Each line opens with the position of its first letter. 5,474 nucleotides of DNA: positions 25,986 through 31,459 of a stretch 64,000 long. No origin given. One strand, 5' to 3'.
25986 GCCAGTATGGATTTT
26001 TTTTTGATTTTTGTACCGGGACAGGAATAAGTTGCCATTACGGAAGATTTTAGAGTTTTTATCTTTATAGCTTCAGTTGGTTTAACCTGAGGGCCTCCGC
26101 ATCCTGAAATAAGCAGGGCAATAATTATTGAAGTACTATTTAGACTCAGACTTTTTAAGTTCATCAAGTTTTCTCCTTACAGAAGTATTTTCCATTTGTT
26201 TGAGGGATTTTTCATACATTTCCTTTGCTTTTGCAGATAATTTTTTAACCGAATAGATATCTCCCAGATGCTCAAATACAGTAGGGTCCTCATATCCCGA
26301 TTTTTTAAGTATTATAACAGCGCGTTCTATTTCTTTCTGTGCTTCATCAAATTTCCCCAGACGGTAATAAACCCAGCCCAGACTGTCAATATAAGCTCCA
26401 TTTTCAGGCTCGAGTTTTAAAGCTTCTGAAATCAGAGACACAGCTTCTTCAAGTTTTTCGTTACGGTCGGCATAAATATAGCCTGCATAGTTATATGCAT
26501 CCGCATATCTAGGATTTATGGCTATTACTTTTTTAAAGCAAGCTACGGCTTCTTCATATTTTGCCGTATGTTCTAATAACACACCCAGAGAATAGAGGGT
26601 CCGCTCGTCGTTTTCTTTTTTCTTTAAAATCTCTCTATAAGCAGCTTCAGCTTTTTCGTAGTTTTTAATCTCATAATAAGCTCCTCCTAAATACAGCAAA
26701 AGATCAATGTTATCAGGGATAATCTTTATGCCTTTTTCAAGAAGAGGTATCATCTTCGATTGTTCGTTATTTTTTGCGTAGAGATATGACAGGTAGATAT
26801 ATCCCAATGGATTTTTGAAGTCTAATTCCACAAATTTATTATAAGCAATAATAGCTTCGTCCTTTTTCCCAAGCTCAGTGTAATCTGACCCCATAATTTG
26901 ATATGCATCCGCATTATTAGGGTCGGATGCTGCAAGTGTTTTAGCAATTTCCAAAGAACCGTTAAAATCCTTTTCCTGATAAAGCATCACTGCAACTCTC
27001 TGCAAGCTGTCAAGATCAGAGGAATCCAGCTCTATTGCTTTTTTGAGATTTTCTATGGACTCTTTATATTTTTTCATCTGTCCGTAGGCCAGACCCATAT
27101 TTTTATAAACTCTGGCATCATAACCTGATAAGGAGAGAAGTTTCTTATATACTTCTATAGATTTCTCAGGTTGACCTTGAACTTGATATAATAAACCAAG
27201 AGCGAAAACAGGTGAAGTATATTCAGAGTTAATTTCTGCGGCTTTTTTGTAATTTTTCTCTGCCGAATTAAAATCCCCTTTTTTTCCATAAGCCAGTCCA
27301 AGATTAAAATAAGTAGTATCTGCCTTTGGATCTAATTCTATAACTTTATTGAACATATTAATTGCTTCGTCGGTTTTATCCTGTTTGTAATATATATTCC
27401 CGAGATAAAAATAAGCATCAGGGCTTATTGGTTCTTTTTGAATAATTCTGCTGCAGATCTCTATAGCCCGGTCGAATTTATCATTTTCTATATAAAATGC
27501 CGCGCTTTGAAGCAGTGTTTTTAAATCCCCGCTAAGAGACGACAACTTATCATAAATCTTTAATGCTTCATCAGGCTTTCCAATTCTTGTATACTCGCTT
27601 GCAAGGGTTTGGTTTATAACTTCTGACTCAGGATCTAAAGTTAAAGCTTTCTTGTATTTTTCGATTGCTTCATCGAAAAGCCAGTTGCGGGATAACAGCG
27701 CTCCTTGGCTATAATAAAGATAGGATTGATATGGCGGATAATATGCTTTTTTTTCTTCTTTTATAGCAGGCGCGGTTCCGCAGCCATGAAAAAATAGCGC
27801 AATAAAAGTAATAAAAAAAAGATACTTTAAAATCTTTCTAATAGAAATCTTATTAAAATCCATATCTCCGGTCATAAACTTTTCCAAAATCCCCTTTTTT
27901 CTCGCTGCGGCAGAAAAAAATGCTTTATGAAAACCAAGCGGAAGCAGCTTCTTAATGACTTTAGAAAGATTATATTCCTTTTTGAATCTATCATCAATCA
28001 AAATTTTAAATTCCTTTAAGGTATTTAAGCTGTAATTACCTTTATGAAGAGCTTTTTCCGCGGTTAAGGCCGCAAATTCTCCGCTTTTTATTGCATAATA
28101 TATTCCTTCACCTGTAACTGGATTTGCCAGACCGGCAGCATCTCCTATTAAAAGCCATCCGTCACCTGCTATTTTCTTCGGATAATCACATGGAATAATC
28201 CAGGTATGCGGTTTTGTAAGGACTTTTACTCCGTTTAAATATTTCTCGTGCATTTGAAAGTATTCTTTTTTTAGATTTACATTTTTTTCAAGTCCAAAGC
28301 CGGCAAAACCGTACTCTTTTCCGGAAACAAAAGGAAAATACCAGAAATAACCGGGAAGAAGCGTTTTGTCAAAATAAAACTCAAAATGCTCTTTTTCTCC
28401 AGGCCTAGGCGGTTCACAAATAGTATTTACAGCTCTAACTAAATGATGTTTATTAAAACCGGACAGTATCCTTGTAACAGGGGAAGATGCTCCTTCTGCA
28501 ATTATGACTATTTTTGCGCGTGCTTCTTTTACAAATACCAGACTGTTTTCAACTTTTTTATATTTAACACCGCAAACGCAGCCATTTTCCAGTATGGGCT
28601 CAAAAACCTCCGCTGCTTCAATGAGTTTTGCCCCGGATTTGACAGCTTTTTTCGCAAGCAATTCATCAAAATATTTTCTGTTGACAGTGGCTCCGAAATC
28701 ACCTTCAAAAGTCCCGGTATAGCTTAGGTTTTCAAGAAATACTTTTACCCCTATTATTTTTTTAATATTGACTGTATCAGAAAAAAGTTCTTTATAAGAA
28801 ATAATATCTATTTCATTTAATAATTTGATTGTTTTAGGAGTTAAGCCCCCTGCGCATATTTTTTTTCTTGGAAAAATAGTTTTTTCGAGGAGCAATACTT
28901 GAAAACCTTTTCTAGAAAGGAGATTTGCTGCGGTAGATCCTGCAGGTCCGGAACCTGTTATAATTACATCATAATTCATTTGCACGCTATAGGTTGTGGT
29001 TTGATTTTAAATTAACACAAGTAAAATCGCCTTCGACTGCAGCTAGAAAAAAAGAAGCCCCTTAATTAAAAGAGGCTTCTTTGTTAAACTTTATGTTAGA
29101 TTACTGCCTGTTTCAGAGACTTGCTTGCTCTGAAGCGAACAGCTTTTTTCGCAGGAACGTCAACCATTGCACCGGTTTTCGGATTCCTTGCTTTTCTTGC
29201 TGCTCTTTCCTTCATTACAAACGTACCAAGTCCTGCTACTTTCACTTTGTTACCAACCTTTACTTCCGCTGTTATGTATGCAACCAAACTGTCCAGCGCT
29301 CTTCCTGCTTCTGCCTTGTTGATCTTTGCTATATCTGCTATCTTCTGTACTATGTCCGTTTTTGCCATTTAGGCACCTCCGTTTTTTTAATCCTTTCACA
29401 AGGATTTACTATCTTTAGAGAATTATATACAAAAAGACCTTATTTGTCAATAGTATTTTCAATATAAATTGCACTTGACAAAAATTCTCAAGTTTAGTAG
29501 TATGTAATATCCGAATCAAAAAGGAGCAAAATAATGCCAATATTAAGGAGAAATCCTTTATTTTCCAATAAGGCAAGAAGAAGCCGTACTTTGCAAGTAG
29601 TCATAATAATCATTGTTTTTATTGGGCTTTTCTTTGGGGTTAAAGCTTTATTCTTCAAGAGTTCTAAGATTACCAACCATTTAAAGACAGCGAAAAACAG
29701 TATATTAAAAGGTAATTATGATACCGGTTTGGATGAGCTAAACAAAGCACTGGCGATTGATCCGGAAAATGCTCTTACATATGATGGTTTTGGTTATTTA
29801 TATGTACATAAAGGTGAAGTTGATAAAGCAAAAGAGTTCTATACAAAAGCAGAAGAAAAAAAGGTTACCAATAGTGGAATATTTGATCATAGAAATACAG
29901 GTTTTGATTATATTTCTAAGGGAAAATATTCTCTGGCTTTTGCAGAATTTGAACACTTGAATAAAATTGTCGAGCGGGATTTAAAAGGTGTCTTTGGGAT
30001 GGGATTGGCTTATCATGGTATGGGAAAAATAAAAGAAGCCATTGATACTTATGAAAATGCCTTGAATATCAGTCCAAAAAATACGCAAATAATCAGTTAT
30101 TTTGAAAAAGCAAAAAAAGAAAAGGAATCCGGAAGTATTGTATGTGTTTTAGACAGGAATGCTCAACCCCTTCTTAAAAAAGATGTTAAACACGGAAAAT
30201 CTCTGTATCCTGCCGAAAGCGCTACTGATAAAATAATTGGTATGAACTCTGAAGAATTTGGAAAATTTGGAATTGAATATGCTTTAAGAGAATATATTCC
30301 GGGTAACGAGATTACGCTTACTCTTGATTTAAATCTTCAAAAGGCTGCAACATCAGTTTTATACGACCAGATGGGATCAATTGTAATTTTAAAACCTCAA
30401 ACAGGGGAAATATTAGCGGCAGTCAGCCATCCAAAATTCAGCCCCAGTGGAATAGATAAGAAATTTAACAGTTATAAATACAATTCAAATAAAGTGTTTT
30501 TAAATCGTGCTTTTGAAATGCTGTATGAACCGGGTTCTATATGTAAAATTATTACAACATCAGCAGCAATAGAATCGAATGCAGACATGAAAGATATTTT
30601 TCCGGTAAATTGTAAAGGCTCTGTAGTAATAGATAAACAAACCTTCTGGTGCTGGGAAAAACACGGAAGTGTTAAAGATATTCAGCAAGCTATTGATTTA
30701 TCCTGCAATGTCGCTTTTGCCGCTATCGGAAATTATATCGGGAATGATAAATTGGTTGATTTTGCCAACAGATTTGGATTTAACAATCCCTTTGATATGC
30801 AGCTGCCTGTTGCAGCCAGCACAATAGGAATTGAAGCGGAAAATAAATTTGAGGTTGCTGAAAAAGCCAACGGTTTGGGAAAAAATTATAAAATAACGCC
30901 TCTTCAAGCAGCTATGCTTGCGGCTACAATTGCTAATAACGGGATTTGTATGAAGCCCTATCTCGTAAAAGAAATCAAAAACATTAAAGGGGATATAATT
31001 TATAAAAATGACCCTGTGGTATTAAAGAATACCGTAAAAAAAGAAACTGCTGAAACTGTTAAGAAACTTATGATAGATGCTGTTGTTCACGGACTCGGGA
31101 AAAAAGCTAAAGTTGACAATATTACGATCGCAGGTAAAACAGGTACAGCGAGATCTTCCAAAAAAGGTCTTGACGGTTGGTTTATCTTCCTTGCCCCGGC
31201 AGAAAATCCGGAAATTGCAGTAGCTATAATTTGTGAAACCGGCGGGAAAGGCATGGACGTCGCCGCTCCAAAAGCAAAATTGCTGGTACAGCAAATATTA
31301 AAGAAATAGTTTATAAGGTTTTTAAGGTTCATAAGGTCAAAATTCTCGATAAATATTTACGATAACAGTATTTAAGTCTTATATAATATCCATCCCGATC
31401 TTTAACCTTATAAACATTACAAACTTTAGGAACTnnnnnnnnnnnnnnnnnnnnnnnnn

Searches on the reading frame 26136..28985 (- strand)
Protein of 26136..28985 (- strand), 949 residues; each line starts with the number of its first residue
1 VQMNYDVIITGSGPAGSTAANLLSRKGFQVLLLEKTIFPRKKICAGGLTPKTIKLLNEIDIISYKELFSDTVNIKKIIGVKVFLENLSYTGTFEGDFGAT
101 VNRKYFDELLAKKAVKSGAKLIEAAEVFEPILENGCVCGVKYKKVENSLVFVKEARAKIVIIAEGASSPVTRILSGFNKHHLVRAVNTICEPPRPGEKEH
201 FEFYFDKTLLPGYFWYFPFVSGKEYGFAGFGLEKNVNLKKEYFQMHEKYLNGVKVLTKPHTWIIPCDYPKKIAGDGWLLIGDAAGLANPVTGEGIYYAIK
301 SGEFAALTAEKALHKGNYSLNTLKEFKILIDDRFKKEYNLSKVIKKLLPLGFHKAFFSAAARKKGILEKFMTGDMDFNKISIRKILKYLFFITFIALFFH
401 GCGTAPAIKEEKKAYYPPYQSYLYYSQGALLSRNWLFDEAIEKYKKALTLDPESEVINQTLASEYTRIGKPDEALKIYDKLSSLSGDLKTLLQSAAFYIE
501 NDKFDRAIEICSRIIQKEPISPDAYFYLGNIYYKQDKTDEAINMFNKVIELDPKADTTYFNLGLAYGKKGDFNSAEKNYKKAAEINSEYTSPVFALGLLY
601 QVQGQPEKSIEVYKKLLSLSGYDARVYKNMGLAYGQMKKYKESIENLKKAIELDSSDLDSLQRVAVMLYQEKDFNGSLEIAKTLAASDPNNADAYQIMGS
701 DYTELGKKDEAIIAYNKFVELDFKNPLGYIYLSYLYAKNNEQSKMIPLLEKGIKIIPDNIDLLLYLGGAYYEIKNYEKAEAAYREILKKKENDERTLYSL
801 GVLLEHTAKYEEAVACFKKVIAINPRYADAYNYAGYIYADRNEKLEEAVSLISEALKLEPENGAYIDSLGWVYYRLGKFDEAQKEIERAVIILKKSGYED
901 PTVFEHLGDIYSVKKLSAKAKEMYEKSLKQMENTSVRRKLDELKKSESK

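Call 11: search_protein_families(library=pfam, proteins=[window:26136-28985:-], max_evalue=0.00001)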
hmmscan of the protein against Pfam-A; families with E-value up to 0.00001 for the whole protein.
window:26136-28985:- (949 aa): 28 families (the best 25 are shown)
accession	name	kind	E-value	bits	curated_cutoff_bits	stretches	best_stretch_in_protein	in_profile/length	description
PF07719.23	TPR_2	-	2.7e-63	205.3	27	1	522-554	1-33/34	Tetratricopeptide repeat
PF00515.34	TPR_1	-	3.5e-59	194.8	27.8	4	522-554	1-33/34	Tetratricopeptide repeat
PF13181.12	TPR_8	-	5.6e-50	163.7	25.7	1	558-588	3-33/34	Tetratricopeptide repeat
PF13414.12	TPR_11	-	7e-44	147.7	26.8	2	529-570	1-42/42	TPR repeat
PF14559.12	TPR_19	-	1.2e-43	147.7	25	2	499-557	2-59/68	Tetratricopeptide repeat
PF13424.12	TPR_12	-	1.2e-41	141.2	30.1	2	525-585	6-74/77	Tetratricopeptide repeat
PF13431.12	TPR_17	-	1.9e-41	137.3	24.4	0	816-848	1-32/34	Tetratricopeptide repeat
PF13428.12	TPR_14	-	1.6e-37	124.5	23.5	0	522-563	1-42/44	Tetratricopeptide repeat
PF13432.12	TPR_16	-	8.1e-33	112.9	32.7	0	499-555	8-64/65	Tetratricopeptide repeat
PF13174.12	TPR_6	-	2e-26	91.2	26.3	1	523-554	1-32/33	Tetratricopeptide repeat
PF23914.1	TPR_CcmH_CycH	-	9.7e-24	84.4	42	0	686-794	44-155/158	Cytochrome c-type biogenesis protein H TPR domain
PF13176.12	TPR_7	-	2.9e-23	80.3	27.9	0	796-827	1-32/36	Tetratricopeptide repeat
PF12895.13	ANAPC3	-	3.1e-22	79.1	27.2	0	501-581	2-81/82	Anaphase-promoting complex, cyclosome, subunit 3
PF13374.12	TPR_10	-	3.2e-20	71.9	27.5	0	865-894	4-33/42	Tetratricopeptide repeat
PF13371.12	TPR_9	-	4.3e-20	71.9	35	1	497-556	4-63/73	Tetratricopeptide repeat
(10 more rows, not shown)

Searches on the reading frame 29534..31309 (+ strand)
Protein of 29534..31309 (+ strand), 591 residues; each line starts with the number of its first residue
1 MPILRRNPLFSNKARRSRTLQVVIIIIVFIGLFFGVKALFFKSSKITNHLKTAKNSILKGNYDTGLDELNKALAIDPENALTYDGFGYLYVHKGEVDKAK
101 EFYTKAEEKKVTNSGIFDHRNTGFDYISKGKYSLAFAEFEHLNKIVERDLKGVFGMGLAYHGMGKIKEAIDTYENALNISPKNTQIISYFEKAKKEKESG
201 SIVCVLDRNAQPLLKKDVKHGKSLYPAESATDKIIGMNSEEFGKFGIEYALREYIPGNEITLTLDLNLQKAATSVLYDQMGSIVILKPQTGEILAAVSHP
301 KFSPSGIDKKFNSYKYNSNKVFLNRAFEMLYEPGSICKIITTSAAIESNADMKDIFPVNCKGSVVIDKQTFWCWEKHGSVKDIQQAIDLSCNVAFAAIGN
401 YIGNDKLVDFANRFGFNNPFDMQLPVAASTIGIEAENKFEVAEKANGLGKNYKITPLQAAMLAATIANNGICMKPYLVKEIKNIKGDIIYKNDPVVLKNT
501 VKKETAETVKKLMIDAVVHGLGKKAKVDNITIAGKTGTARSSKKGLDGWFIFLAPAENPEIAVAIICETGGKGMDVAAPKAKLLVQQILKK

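Call 11: search_protein_families(library=pfam, proteins=[window:29534-31309:+], max_evalue=0.00001)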
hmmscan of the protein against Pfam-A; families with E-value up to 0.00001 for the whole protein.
window:29534-31309:+ (591 aa): 7 families
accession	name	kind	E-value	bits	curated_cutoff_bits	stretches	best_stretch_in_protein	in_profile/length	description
PF00905.27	Transpeptidase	-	2.5e-56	191.5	22.1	1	281-582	1-295/299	Penicillin binding protein transpeptidase domain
PF07719.23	TPR_2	-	2.6e-13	49.4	27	0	154-183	5-34/34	Tetratricopeptide repeat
PF00515.34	TPR_1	-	4.7e-11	42.4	27.8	0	155-183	6-34/34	Tetratricopeptide repeat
PF13414.12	TPR_11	-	2.3e-10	40.4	26.8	0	157-183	1-27/42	TPR repeat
PF13181.12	TPR_8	-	4.3e-09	36.2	25.7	0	156-183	7-34/34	Tetratricopeptide repeat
PF14559.12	TPR_19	-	5.4e-07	30.3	25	0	59-109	4-54/68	Tetratricopeptide repeat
PF13424.12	TPR_12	-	1.6e-06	28.7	30.1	0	59-107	16-72/77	Tetratricopeptide repeat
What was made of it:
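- A TPR-containing transpeptidase lies three genes downstream of P1, at 29534-31309 (call 11).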
